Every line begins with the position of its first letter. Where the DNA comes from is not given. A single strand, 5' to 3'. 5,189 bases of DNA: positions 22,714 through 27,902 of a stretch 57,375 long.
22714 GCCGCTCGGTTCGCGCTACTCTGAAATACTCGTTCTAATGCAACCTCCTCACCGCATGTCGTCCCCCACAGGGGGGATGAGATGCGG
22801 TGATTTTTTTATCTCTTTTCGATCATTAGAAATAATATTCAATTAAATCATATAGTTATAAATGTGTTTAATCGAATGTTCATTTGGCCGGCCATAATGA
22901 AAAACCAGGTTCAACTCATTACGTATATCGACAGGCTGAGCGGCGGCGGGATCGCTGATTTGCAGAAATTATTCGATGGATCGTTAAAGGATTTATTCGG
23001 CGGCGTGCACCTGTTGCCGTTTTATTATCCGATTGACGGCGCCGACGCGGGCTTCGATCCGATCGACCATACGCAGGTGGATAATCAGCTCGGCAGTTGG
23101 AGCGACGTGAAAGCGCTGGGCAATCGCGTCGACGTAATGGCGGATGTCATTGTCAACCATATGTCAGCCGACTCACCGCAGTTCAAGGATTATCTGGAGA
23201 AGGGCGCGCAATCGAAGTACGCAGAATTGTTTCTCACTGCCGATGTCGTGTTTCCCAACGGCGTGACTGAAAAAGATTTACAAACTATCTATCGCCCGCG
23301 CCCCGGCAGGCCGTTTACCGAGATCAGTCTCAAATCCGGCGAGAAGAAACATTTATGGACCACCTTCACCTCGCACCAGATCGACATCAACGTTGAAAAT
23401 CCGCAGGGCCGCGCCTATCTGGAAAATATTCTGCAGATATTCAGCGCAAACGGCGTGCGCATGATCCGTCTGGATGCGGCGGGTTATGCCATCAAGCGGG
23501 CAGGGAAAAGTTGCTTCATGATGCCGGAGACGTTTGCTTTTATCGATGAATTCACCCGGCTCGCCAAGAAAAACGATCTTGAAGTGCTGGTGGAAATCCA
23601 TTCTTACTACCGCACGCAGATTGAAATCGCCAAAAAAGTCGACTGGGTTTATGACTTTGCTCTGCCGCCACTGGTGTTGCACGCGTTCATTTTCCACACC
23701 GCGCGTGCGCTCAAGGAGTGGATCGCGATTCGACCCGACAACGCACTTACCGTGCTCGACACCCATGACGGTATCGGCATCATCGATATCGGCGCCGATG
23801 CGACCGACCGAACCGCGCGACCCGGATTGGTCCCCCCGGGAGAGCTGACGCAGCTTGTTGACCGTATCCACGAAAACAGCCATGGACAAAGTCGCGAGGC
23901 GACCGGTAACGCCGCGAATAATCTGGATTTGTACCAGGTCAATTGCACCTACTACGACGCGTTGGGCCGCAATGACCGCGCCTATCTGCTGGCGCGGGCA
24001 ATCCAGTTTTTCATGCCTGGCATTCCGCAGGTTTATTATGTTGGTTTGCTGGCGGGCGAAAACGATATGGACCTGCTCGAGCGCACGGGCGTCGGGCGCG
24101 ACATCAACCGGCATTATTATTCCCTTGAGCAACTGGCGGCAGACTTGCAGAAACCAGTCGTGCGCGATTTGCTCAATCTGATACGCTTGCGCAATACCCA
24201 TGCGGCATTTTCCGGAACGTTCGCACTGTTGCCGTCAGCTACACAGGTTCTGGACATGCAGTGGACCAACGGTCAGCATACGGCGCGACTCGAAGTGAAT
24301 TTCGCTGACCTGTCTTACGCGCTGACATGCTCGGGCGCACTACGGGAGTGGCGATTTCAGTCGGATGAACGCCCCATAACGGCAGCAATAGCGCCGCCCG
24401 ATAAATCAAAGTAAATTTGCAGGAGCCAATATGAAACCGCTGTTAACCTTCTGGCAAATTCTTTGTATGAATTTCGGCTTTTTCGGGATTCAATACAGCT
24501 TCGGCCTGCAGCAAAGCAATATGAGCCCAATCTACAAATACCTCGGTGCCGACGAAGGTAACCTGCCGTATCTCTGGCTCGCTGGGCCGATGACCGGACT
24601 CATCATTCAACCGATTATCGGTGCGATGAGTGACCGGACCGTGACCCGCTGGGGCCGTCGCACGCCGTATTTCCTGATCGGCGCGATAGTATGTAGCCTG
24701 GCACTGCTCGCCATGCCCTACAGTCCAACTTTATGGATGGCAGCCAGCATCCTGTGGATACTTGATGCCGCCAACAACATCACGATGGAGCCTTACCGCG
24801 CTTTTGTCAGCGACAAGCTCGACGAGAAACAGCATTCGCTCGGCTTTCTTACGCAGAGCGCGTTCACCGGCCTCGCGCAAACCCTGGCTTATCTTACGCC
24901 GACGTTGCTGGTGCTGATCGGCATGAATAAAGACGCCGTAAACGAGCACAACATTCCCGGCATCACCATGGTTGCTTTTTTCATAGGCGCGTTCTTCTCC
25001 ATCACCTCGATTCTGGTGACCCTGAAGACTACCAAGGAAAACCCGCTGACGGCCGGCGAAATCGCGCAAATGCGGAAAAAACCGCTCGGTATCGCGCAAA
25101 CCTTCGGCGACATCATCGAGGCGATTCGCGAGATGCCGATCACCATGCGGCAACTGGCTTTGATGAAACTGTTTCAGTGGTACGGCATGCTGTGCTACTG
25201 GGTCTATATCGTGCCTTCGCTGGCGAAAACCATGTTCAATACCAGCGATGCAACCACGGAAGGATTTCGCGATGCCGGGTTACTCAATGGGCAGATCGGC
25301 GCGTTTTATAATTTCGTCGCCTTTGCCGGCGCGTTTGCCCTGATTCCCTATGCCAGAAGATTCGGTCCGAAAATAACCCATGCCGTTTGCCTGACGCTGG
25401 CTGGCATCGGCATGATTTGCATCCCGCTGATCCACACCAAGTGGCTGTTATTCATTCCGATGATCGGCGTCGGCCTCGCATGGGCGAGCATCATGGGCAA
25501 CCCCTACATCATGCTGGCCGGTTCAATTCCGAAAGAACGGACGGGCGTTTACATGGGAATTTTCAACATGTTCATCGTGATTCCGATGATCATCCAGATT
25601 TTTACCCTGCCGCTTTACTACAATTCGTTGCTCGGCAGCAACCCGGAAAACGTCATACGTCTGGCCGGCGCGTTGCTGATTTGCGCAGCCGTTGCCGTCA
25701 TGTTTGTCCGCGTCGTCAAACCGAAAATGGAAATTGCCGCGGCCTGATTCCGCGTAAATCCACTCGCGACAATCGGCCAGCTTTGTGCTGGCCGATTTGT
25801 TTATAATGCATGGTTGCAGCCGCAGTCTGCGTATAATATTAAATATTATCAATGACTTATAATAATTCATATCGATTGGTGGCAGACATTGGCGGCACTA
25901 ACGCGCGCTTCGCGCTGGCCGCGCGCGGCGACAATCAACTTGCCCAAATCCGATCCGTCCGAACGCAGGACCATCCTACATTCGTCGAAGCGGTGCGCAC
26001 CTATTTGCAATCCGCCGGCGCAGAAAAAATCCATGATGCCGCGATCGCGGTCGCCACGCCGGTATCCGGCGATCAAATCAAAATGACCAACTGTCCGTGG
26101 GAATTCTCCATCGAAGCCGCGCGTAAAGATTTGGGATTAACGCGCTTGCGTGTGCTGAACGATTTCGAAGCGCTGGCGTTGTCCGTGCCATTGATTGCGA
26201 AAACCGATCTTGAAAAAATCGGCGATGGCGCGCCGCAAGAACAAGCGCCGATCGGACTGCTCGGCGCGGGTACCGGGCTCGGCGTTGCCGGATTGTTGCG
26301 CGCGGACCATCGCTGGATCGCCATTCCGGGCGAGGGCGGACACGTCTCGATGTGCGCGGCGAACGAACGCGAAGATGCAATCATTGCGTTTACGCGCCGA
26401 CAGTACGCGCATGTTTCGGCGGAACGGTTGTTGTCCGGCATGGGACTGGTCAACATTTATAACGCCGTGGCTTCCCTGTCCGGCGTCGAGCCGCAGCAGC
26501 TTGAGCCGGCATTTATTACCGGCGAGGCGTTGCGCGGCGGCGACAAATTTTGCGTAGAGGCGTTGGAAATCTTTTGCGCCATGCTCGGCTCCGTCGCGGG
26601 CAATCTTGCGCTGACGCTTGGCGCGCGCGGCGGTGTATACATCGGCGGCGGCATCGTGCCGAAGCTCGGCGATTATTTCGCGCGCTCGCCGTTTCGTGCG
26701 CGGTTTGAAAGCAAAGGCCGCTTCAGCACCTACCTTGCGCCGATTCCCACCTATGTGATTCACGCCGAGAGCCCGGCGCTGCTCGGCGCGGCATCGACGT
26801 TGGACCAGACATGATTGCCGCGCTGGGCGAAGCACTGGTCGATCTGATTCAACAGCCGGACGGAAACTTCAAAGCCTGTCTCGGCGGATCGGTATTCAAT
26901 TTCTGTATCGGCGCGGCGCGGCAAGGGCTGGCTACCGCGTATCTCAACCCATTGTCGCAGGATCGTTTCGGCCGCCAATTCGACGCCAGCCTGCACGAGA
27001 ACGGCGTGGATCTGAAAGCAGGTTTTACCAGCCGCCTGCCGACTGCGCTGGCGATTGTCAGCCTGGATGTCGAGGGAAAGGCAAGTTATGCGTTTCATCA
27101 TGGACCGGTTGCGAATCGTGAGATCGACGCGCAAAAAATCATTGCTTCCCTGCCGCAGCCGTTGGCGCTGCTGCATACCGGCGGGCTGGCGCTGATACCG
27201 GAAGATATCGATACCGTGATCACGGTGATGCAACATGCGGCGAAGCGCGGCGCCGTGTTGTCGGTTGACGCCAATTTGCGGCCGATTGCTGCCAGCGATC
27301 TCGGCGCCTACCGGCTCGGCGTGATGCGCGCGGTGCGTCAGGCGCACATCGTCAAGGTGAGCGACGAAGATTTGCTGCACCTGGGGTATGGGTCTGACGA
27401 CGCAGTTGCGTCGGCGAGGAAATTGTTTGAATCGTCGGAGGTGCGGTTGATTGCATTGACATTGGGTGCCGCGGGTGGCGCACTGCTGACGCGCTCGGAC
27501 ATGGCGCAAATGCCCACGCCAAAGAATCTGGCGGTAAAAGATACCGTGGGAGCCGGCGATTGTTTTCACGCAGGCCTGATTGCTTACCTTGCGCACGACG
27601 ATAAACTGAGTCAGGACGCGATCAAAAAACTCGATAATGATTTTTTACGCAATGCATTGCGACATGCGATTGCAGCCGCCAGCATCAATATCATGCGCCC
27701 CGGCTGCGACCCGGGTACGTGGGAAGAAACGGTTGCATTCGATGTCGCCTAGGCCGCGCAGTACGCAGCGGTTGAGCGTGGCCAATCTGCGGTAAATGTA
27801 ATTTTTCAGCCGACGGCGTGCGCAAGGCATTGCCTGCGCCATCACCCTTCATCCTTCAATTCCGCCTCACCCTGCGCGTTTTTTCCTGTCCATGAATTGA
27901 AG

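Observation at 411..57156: Dispersed AT-rich 24-30 nt repeat family at gene junctions, built around an IHF-type core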

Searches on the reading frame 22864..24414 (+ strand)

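Call 10: search_protein_families(library=pfam, proteins=[window:22864-24414:+])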
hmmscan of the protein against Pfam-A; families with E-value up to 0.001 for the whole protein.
window:22864-24414:+ (516 aa): 1 family
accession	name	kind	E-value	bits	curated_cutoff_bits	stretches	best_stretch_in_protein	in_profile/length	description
PF00128.31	Alpha-amylase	-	4.7e-12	46.3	22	1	46-238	34-232/446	Alpha amylase, catalytic domain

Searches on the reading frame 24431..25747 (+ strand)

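Call 17: search_protein_families(library=pfam, proteins=[window:24431-25747:+])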
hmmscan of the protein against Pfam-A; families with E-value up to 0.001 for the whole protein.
window:24431-25747:+ (438 aa): 2 families
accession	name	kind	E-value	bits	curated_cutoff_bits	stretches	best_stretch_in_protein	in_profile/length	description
PF07690.21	MFS_1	-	7.7e-22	78.1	33.4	1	15-388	3-345/347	Major Facilitator Superfamily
PF13347.12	MFS_2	-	4.6e-10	39.1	27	1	57-393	47-377/427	MFS/sugar transport protein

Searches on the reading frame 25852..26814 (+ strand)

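Call 17: search_protein_families(library=pfam, proteins=[window:25852-26814:+])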
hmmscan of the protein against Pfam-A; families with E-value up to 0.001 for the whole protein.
window:25852-26814:+ (320 aa): 2 families
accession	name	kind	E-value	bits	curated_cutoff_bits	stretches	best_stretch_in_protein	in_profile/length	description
PF02685.22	Glucokinase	-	9.6e-116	386.6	22.1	1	9-319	1-313/314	Glucokinase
PF00480.26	ROK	-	0.00058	19.9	22.9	0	12-269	5-245/294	ROK family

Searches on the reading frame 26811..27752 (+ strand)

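Call 17: search_protein_families(library=pfam, proteins=[window:26811-27752:+])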
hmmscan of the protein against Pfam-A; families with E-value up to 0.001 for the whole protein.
window:26811-27752:+ (313 aa): 1 family
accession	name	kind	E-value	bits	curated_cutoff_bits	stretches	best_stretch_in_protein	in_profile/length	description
PF00294.29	PfkB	-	1.8e-33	116.7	25.8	1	2-301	4-297/302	pfkB family carbohydrate kinase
